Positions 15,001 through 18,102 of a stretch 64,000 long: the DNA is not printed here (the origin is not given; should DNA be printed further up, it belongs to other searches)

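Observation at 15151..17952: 933-aa lipoprotein made of two six-bladed NHL propellers with internal DNA-level repetition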

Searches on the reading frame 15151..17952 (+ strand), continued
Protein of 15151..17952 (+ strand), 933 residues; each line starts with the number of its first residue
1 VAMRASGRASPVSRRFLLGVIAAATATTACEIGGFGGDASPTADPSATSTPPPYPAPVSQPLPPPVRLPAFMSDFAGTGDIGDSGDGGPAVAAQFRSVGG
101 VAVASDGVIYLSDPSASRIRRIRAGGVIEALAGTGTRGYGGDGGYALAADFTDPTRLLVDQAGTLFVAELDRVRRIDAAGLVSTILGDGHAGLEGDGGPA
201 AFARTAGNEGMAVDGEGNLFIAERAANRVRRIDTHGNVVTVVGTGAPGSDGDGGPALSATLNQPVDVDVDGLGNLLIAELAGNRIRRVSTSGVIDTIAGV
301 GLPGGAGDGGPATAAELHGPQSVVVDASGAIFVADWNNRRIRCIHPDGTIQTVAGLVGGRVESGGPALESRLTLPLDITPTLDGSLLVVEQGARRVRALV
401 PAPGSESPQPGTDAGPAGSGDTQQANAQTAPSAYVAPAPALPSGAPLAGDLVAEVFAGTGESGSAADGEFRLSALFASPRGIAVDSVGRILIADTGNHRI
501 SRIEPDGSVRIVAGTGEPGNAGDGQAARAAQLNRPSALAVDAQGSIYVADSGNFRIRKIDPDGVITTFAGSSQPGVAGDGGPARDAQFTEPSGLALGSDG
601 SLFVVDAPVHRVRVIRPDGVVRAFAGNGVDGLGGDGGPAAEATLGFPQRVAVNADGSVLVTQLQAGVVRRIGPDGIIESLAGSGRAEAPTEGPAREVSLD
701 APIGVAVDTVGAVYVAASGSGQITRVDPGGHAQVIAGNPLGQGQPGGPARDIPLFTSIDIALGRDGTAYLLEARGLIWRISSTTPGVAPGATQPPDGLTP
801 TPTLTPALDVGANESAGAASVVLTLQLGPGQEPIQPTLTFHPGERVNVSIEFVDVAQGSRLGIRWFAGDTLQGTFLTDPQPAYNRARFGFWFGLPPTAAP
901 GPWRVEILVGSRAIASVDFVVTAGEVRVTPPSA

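Call 9: find_homologous_proteins(query=window:15151-17952:+, max_evalue=0.00001)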
Query window:15151-17952:+ (933 aa): 7896 proteins with E <= 0.00001 among 8000 candidates; the best 120 are listed.
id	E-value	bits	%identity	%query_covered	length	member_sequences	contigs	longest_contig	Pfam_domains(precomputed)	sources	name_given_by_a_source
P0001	0.0e+0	1993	100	100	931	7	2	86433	PF13449.13,PF24684.2,PF01436.28,PF25021.2,PF06739.18,PF08450.19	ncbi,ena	-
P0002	0.0e+0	1679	84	100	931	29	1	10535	PF13449.13,PF24684.2,PF01436.28,PF25021.2,PF06739.18,PF08450.19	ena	-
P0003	0.0e+0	1663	83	99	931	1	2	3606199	PF13449.13,PF24684.2,PF01436.28,PF25021.2,PF06739.18,PF08450.19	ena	-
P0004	0.0e+0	1640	83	100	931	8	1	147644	PF13449.13,PF24684.2,PF01436.28,PF25021.2,PF06739.18,PF08450.19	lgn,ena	-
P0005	0.0e+0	1619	81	100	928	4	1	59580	PF13449.13,PF24684.2,PF01436.28,PF25021.2,PF08450.19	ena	-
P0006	0.0e+0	1616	82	100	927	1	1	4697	PF24684.2,PF01436.28,PF25021.2,PF08450.19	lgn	-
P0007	0.0e+0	1615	81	100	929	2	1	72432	PF13449.13,PF24684.2,PF01436.28,PF25021.2,PF08450.19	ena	-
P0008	0.0e+0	1613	82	100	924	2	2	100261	PF13449.13,PF24684.2,PF01436.28,PF25021.2,PF06739.18,PF08450.19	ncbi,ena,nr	ncbi:MAG: hypothetical protein OXR64_01835 [Chloroflexota bacterium]|nr:hypothetical protein [Chloro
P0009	0.0e+0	1612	82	97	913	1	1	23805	PF13449.13,PF24684.2,PF01436.28,PF25021.2,PF06739.18,PF08450.19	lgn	-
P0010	0.0e+0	1612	82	99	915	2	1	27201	PF13449.13,PF24684.2,PF01436.28,PF25021.2,PF06739.18,PF08450.19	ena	-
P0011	0.0e+0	1609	82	99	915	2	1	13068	PF13449.13,PF24684.2,PF01436.28,PF25021.2,PF06739.18,PF08450.19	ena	-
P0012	0.0e+0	1598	80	100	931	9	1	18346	PF13449.13,PF24684.2,PF01436.28,PF25021.2,PF08450.19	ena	-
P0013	0.0e+0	1598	81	100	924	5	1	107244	PF13449.13,PF22807.3,PF24684.2,PF01436.28,PF25021.2,PF06739.18,PF08450.19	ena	-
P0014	0.0e+0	1597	81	100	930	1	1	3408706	PF13449.13,PF22807.3,PF24684.2,PF01436.28,PF25021.2,PF06739.18,PF08450.19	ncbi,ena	-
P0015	0.0e+0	1594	80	100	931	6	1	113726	PF13449.13,PF22807.3,PF24684.2,PF01436.28,PF25021.2,PF06739.18,PF08450.19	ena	-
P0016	0.0e+0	1592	80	100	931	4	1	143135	PF13449.13,PF24684.2,PF01436.28,PF25021.2,PF08450.19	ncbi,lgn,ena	-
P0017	0.0e+0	1591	81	100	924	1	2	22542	PF13449.13,PF24684.2,PF01436.28,PF25021.2,PF08450.19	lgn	-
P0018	0.0e+0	1586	81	100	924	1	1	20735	PF13449.13,PF24684.2,PF01436.28,PF25021.2,PF08450.19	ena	-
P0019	0.0e+0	1581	80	100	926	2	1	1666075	PF13449.13,PF24684.2,PF01436.28,PF25021.2,PF06739.18,PF08450.19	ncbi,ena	-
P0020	0.0e+0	1580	80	99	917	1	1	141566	PF24684.2,PF01436.28,PF25021.2,PF08450.19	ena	-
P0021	0.0e+0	1580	80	99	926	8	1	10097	PF24684.2,PF01436.28,PF25021.2,PF08450.19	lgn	-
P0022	0.0e+0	1576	79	100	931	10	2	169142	PF13449.13,PF24684.2,PF01436.28,PF25021.2,PF06739.18,PF08450.19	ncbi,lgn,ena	-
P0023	0.0e+0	1574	79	100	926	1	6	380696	PF13449.13,PF24684.2,PF01436.28,PF25021.2,PF08450.19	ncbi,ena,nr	ncbi:MAG: hypothetical protein OXG64_10195 [Chloroflexi bacterium]|nr:hypothetical protein [Chlorofl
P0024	0.0e+0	1559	79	100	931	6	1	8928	PF22807.3,PF24684.2,PF01436.28,PF25021.2,PF06739.18,PF08450.19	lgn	-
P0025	0.0e+0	1523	79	96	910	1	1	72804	PF13449.13,PF24684.2,PF01436.28,PF25021.2,PF08450.19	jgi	jgi:sugar lactone lactonase YvrE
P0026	0.0e+0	1475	81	92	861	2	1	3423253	PF13449.13,PF24684.2,PF01436.28,PF25021.2,PF08450.19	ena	-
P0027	0.0e+0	1457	82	90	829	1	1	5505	PF13449.13,PF24684.2,PF01436.28,PF25021.2,PF08450.19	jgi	jgi:sugar lactone lactonase YvrE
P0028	0.0e+0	1323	81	84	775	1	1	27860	PF13449.13,PF24684.2,PF01436.28,PF25021.2,PF08450.19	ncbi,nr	ncbi:MAG: hypothetical protein F4Y02_00830, partial [Chloroflexi bacterium]|nr:hypothetical protein 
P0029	0.0e+0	1270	69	98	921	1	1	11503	PF13449.13,PF24684.2,PF01436.28,PF25021.2,PF08450.19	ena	-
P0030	0.0e+0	1233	80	77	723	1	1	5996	PF24684.2,PF01436.28,PF25021.2,PF08450.19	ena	-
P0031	0.0e+0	1188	66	93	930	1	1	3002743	PF13449.13,PF24684.2,PF01436.28,PF25021.2,PF06739.18,PF08450.19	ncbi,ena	-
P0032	0.0e+0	1140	61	98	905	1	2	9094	PF24684.2,PF01436.28,PF25021.2,PF06739.18,PF08450.19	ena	-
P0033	0.0e+0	1121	63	93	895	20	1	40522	PF22807.3,PF24684.2,PF01436.28,PF25021.2,PF08450.19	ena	-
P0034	0.0e+0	1077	39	66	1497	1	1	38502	PF06977.18,PF23500.2,PF13449.13,PF20067.6,PF22807.3,PF02393.22,PF01436.28,PF25021.2,PF06739.18,PF08450.19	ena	-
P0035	0.0e+0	1058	39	72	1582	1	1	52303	PF07494.18,PF06977.18,PF01731.27,PF23500.2,PF22807.3,PF02393.22,PF24684.2,PF01436.28,PF08450.19,PF13449.13,PF25021.2,PF06739.18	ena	-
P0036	0.0e+0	1042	56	100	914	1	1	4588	PF24684.2,PF01436.28,PF25021.2,PF08450.19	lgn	-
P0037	0.0e+0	1036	57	100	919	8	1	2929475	PF24684.2,PF01436.28,PF25021.2,PF06739.18,PF08450.19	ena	-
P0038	0.0e+0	1032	56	100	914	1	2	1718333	PF24684.2,PF01436.28,PF25021.2,PF08450.19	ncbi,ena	-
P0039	0.0e+0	1021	58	93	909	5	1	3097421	PF24684.2,PF01436.28,PF25021.2,PF06739.18,PF08450.19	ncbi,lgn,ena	-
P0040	0.0e+0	1020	38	69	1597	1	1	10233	PF05787.20,PF07679.23,PF06977.18,PF13927.13,PF13449.13,PF22807.3,PF24684.2,PF01436.28,PF25021.2,PF06739.18,PF08450.19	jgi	jgi:sugar lactone lactonase YvrE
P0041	4.3e-295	1000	57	93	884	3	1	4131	PF24684.2,PF01436.28,PF25021.2,PF06739.18,PF08450.19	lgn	-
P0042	2.4e-290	984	57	97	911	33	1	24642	PF13449.13,PF22807.3,PF24684.2,PF01436.28,PF25021.2,PF06739.18,PF08450.19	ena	-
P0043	1.8e-287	975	56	98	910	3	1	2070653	PF13449.13,PF20067.6,PF22807.3,PF24684.2,PF01436.28,PF25021.2,PF06739.18,PF08450.19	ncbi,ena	-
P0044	4.2e-286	970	55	95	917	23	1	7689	PF13449.13,PF20067.6,PF22807.3,PF24684.2,PF01436.28,PF25021.2,PF06739.18,PF08450.19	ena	-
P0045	4.6e-286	970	56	97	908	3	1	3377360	PF13449.13,PF20067.6,PF22807.3,PF24684.2,PF01436.28,PF25021.2,PF06739.18,PF08450.19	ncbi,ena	-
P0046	1.4e-285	969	54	98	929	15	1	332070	PF20067.6,PF24684.2,PF01436.28,PF25021.2,PF06739.18,PF08450.19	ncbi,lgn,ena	-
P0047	2.6e-281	954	39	69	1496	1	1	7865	PF07494.18,PF23500.2,PF22807.3,PF02393.22,PF24684.2,PF01436.28,PF08450.19,PF05787.20,PF02369.23,PF13449.13,PF25021.2,PF06739.18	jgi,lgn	jgi:sugar lactone lactonase YvrE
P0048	1.2e-274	932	53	99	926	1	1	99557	PF24684.2,PF01436.28,PF25021.2,PF08450.19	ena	-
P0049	2.2e-272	925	38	72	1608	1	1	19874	PF07494.18,PF06977.18,PF13449.13,PF20067.6,PF22807.3,PF02393.22,PF01436.28,PF25021.2,PF06739.18,PF08450.19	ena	-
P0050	3.4e-272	924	36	77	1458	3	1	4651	PF07494.18,PF06977.18,PF23500.2,PF22807.3,PF02393.22,PF24684.2,PF01436.28,PF08450.19,PF05787.20,PF02369.23,PF13449.13,PF25021.2,PF06739.18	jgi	-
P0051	5.0e-272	924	36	82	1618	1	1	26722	PF06977.18,PF13449.13,PF20067.6,PF22807.3,PF02393.22,PF01436.28,PF25021.2,PF06739.18,PF08450.19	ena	-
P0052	7.8e-266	903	37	75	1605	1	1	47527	PF07494.18,PF06977.18,PF13449.13,PF22807.3,PF24684.2,PF01436.28,PF25021.2,PF06739.18,PF08450.19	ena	-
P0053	3.8e-264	898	39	78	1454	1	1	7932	PF06977.18,PF13449.13,PF22807.3,PF24684.2,PF01436.28,PF25021.2,PF06739.18,PF08450.19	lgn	-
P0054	1.7e-262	892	52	98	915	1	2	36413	PF13449.13,PF22807.3,PF24684.2,PF01436.28,PF25021.2,PF06739.18,PF08450.19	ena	-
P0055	2.0e-261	889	39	74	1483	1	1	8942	PF07494.18,PF06977.18,PF23500.2,PF22807.3,PF24684.2,PF01436.28,PF08450.19,PF05787.20,PF02369.23,PF13449.13,PF20067.6,PF25021.2,PF06739.18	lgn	-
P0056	2.9e-260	885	36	73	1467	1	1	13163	PF05787.20,PF19190.7,PF06977.18,PF13449.13,PF22807.3,PF24684.2,PF01436.28,PF25021.2,PF06739.18,PF08450.19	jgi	jgi:uncharacterized protein (TIGR03437 family)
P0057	6.8e-255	867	39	71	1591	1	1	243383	PF07494.18,PF13449.13,PF02393.22,PF24684.2,PF01436.28,PF25021.2,PF06739.18,PF08450.19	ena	-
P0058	1.6e-253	862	41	70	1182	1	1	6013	PF13449.13,PF22807.3,PF24684.2,PF01436.28,PF25021.2,PF06739.18,PF08450.19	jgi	jgi:cysteine-rich repeat protein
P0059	7.9e-253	860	34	74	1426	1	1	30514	PF07494.18,PF06977.18,PF23500.2,PF22807.3,PF24684.2,PF01436.28,PF08450.19,PF05787.20,PF02369.23,PF13449.13,PF25021.2,PF06739.18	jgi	jgi:sugar lactone lactonase YvrE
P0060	3.3e-250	851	37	75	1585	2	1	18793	PF07494.18,PF06977.18,PF23500.2,PF22807.3,PF24684.2,PF01436.28,PF08450.19,PF04151.22,PF13449.13,PF20067.6,PF25021.2,PF06739.18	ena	-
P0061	5.0e-248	844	38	70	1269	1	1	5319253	PF26542.1,PF06977.18,PF01731.27,PF13061.12,PF13449.13,PF22807.3,PF24684.2,PF01436.28,PF25021.2,PF06739.18,PF08450.19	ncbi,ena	-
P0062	4.6e-247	841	38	75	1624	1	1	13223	PF07494.18,PF23500.2,PF13449.13,PF20067.6,PF22807.3,PF02393.22,PF24684.2,PF01436.28,PF25021.2,PF06739.18,PF08450.19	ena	-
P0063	4.8e-246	838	37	70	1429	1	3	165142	PF07494.18,PF06977.18,PF23500.2,PF22807.3,PF24684.2,PF01436.28,PF08450.19,PF05787.20,PF02369.23,PF13449.13,PF20067.6,PF25021.2,PF06739.18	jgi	jgi:sugar lactone lactonase YvrE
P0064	1.3e-245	836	34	72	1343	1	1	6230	PF07494.18,PF06977.18,PF07610.18,PF22807.3,PF02393.22,PF22067.3,PF24507.2,PF24684.2,PF01436.28,PF24499.2,PF22544.3,PF08450.19,PF22073.3,PF05787.20,PF15780.12,PF13449.13,PF20067.6,PF22066.3,PF25021.2,PF06739.18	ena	-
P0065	9.1e-245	833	40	70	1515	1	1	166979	PF13449.13,PF22807.3,PF24684.2,PF01436.28,PF25021.2,PF06739.18,PF08450.19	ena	-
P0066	2.9e-242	825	43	72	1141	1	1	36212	PF22352.3,PF06977.18,PF13449.13,PF22807.3,PF02393.22,PF24684.2,PF01436.28,PF25021.2,PF06739.18,PF08450.19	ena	-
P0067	1.9e-240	819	38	68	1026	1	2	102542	PF05787.20,PF07494.18,PF06977.18,PF13449.13,PF20067.6,PF22807.3,PF24684.2,PF01436.28,PF25021.2,PF06739.18,PF08450.19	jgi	jgi:sugar lactone lactonase YvrE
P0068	7.6e-237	807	34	63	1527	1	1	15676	PF07494.18,PF06977.18,PF01731.27,PF22807.3,PF24684.2,PF01436.28,PF08450.19,PF05787.20,PF13449.13,PF20067.6,PF25021.2,PF06739.18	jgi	jgi:sugar lactone lactonase YvrE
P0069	3.1e-234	799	35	78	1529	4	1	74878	PF07494.18,PF02393.22,PF24684.2,PF01436.28,PF25021.2,PF06739.18,PF08450.19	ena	-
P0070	2.5e-233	796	40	63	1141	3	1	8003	PF07494.18,PF06977.18,PF22807.3,PF02393.22,PF24684.2,PF01436.28,PF08450.19,PF05787.20,PF13449.13,PF20067.6,PF05345.19,PF25021.2,PF06739.18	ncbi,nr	ncbi:MAG TPA: hypothetical protein DEH78_21710, partial [Solibacterales bacterium]|nr:hypothetical p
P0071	2.6e-232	792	39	67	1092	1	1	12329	PF06977.18,PF22807.3,PF02393.22,PF24684.2,PF01436.28,PF08450.19,PF05787.20,PF19190.7,PF13449.13,PF13004.14,PF25021.2,PF06739.18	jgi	jgi:sugar lactone lactonase YvrE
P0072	4.2e-232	792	38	71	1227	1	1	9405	PF04151.22,PF13449.13,PF02393.22,PF24684.2,PF01436.28,PF25021.2,PF06739.18,PF08450.19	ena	-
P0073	7.2e-228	778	39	71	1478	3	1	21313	PF07494.18,PF06977.18,PF07610.18,PF02393.22,PF22067.3,PF24684.2,PF01436.28,PF22544.3,PF08450.19,PF22073.3,PF15780.12,PF13449.13,PF20067.6,PF22066.3,PF12371.15,PF25021.2,PF06739.18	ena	-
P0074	2.1e-227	776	39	71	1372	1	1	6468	PF04151.22,PF13449.13,PF22807.3,PF02393.22,PF24684.2,PF01436.28,PF25021.2,PF06739.18,PF08450.19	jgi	-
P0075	1.6e-226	773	38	70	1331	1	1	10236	PF13449.13,PF22807.3,PF01436.28,PF25021.2,PF06739.18,PF08450.19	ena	-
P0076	9.1e-226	771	38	68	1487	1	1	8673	PF05787.20,PF13449.13,PF22807.3,PF01436.28,PF25021.2,PF06739.18,PF08450.19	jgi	jgi:sugar lactone lactonase YvrE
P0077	2.5e-225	769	40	71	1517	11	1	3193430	PF06977.18,PF13449.13,PF20067.6,PF22807.3,PF24684.2,PF03769.22,PF01436.28,PF25021.2,PF06739.18,PF08450.19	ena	-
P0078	4.6e-225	768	37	71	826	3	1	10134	PF13449.13,PF22807.3,PF24684.2,PF01436.28,PF25021.2,PF06739.18,PF08450.19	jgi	-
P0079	5.7e-225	768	37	72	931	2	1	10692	PF05787.20,PF13449.13,PF22807.3,PF24684.2,PF01436.28,PF25021.2,PF06739.18,PF08450.19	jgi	jgi:sugar lactone lactonase YvrE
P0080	1.9e-223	763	40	64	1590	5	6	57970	PF05787.20,PF06977.18,PF13449.13,PF22807.3,PF24684.2,PF01436.28,PF25021.2,PF06739.18,PF08450.19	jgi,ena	jgi:uncharacterized protein (TIGR03437 family)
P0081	4.5e-222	758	35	75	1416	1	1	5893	PF07494.18,PF06977.18,PF22807.3,PF24684.2,PF01436.28,PF08450.19,PF05787.20,PF02369.23,PF13449.13,PF20067.6,PF25021.2,PF06739.18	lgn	-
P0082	7.2e-222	758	37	73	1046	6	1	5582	PF05787.20,PF19190.7,PF06977.18,PF13449.13,PF20067.6,PF22807.3,PF24684.2,PF01436.28,PF25021.2,PF06739.18,PF08450.19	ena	-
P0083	2.6e-220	753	40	68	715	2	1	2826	PF05787.20,PF13449.13,PF24684.2,PF01436.28,PF25021.2,PF06739.18,PF08450.19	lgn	-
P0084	2.7e-220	753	35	74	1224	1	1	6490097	PF07494.18,PF22807.3,PF24684.2,PF01436.28,PF25021.2,PF06739.18,PF08450.19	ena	-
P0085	6.3e-220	751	34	64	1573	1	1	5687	PF13449.13,PF22807.3,PF24684.2,PF01436.28,PF25021.2,PF06739.18,PF00041.28,PF08450.19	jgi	jgi:sugar lactone lactonase YvrE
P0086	1.1e-219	750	42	71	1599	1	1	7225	PF25059.2,PF13449.13,PF22807.3,PF24684.2,PF01436.28,PF25021.2,PF06739.18,PF00041.28,PF08450.19,PF16656.12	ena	-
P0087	1.9e-219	750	38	71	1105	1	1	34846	PF13449.13,PF24684.2,PF01436.28,PF25021.2,PF06739.18,PF08450.19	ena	-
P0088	2.4e-217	743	35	74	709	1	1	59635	PF26542.1,PF06977.18,PF23500.2,PF22807.3,PF24684.2,PF01436.28,PF08450.19,PF05787.20,PF13449.13,PF20067.6,PF25021.2,PF06739.18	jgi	jgi:sugar lactone lactonase YvrE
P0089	5.3e-217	742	38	76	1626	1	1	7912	PF25059.2,PF07494.18,PF06977.18,PF01731.27,PF22807.3,PF01436.28,PF08450.19,PF00404.25,PF13449.13,PF20067.6,PF25021.2,PF06739.18,PF00041.28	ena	-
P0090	5.5e-217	742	37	71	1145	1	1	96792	PF05787.20,PF07494.18,PF06977.18,PF13449.13,PF22807.3,PF24684.2,PF01436.28,PF25021.2,PF06739.18,PF08450.19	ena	-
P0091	8.6e-217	741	34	78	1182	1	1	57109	PF07494.18,PF06977.18,PF23500.2,PF13449.13,PF22807.3,PF24684.2,PF01436.28,PF25021.2,PF06739.18,PF08450.19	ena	-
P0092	1.6e-216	740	38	68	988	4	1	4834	PF07494.18,PF06977.18,PF01731.27,PF23500.2,PF22807.3,PF24684.2,PF01436.28,PF08450.19,PF05787.20,PF13449.13,PF20067.6,PF25021.2,PF06739.18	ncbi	-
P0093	1.7e-216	740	40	71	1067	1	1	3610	PF13948.12,PF01731.27,PF13449.13,PF24684.2,PF01436.28,PF25021.2,PF06739.18,PF08450.19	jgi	jgi:cysteine-rich repeat protein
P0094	3.6e-216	739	39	49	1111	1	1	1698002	PF06977.18,PF13061.12,PF13449.13,PF20067.6,PF22807.3,PF24684.2,PF01436.28,PF25021.2,PF06739.18,PF15940.11,PF08450.19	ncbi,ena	-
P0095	1.1e-215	737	39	62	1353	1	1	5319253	PF26542.1,PF06977.18,PF13449.13,PF20067.6,PF22807.3,PF24684.2,PF01436.28,PF25021.2,PF06739.18,PF08450.19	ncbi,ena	-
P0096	1.2e-213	730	39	71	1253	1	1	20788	PF07494.18,PF06977.18,PF22807.3,PF24684.2,PF01436.28,PF08450.19,PF05787.20,PF13449.13,PF20067.6,PF03781.23,PF25021.2,PF06739.18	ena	-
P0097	2.0e-212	726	36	75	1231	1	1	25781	PF07494.18,PF06977.18,PF13449.13,PF24684.2,PF01436.28,PF25021.2,PF06739.18,PF08450.19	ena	-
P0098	2.6e-212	726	38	67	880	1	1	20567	PF01731.27,PF13449.13,PF22807.3,PF24684.2,PF01436.28,PF25021.2,PF06739.18,PF08450.19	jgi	jgi:sugar lactone lactonase YvrE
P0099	6.4e-210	718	39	68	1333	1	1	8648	PF06977.18,PF13449.13,PF20067.6,PF22807.3,PF02393.22,PF01436.28,PF25021.2,PF06739.18,PF08450.19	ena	-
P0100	8.6e-210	718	34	76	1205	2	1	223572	PF07494.18,PF06977.18,PF13449.13,PF02393.22,PF24684.2,PF01436.28,PF25021.2,PF06739.18,PF08450.19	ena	-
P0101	2.6e-209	716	35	69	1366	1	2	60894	PF05787.20,PF06977.18,PF13449.13,PF20067.6,PF22807.3,PF24684.2,PF01436.28,PF25021.2,PF06739.18,PF08450.19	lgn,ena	-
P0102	4.4e-209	715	34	64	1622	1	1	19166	PF13449.13,PF24684.2,PF01436.28,PF25021.2,PF06739.18,PF08450.19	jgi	jgi:sugar lactone lactonase YvrE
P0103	5.0e-209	715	38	71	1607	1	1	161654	PF07494.18,PF06977.18,PF13449.13,PF22807.3,PF02393.22,PF24684.2,PF01436.28,PF25021.2,PF06739.18,PF08450.19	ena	-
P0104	9.8e-209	714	38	67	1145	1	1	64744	PF06977.18,PF01731.27,PF22807.3,PF02393.22,PF24684.2,PF13620.13,PF01436.28,PF08450.19,PF05787.20,PF13715.13,PF13449.13,PF20067.6,PF25021.2,PF06739.18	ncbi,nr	ncbi:MAG: carboxypeptidase regulatory-like domain-containing protein [Elusimicrobia bacterium]|nr:ca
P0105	1.1e-208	714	31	69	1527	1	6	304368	PF07679.23,PF13895.13,PF07686.24,PF13927.13,PF00047.32,PF13449.13,PF24684.2,PF01436.28,PF25021.2,PF06739.18,PF08450.19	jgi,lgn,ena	jgi:sugar lactone lactonase YvrE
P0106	1.3e-208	714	-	-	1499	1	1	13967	PF11765.14,PF07494.18,PF06977.18,PF01731.27,PF22807.3,PF02393.22,PF24684.2,PF01436.28,PF08450.19,PF05787.20,PF02412.24,PF13449.13,PF20067.6,PF25021.2,PF06739.18,PF18884.6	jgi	jgi:sugar lactone lactonase YvrE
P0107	4.5e-208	712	36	77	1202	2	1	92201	PF07494.18,PF13449.13,PF24684.2,PF01436.28,PF25021.2,PF06739.18,PF08450.19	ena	-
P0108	2.9e-207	709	35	70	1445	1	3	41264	PF05787.20,PF02369.23,PF13449.13,PF22807.3,PF24684.2,PF01436.28,PF25021.2,PF06739.18,PF08450.19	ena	-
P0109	5.7e-207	708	39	71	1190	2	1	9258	PF06977.18,PF13449.13,PF24684.2,PF01436.28,PF25021.2,PF06739.18,PF08450.19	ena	-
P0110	8.1e-207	708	37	77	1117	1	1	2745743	PF07494.18,PF06977.18,PF13449.13,PF24684.2,PF01436.28,PF25021.2,PF06739.18,PF08450.19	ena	-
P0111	1.3e-206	707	37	72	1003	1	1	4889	PF05787.20,PF07714.24,PF00069.32,PF07494.18,PF13449.13,PF24684.2,PF01436.28,PF25021.2,PF06739.18,PF08450.19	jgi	jgi:sugar lactone lactonase YvrE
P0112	4.4e-206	705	34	75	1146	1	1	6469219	PF07494.18,PF06977.18,PF13449.13,PF24684.2,PF01436.28,PF25021.2,PF06739.18,PF08450.19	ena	-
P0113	7.2e-206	705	34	75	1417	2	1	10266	PF13360.14,PF07494.18,PF06977.18,PF23500.2,PF22807.3,PF24684.2,PF01436.28,PF08450.19,PF05787.20,PF02369.23,PF13449.13,PF20067.6,PF25021.2,PF06739.18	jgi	jgi:sugar lactone lactonase YvrE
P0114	1.2e-205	704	40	75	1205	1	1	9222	PF04151.22,PF17164.11,PF13449.13,PF07202.19,PF02393.22,PF24684.2,PF01436.28,PF11181.14,PF25021.2,PF06739.18,PF08450.19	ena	-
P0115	4.3e-205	702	36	69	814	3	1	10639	PF19190.7,PF06977.18,PF13449.13,PF20067.6,PF24684.2,PF01436.28,PF25021.2,PF06739.18,PF08450.19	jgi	-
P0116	8.6e-205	701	33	72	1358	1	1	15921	PF07494.18,PF06977.18,PF13449.13,PF24684.2,PF01436.28,PF25021.2,PF06739.18,PF08450.19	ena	-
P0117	2.3e-204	700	38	65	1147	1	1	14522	PF07494.18,PF06977.18,PF22807.3,PF24684.2,PF01436.28,PF08450.19,PF05787.20,PF03544.20,PF13449.13,PF20067.6,PF25021.2,PF06739.18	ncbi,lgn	-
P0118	2.8e-204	699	37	75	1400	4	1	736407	PF06977.18,PF13449.13,PF20067.6,PF22807.3,PF24684.2,PF03769.22,PF01436.28,PF25021.2,PF06739.18,PF08450.19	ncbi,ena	-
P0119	3.1e-204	699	36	75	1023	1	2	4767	PF07494.18,PF21959.3,PF13449.13,PF20067.6,PF22807.3,PF01436.28,PF25021.2,PF06739.18,PF08450.19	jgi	jgi:sugar lactone lactonase YvrE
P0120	9.8e-204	698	38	70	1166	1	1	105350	PF05787.20,PF13948.12,PF01731.27,PF13449.13,PF24684.2,PF01436.28,PF25021.2,PF06739.18,PF08450.19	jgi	jgi:cysteine-rich repeat protein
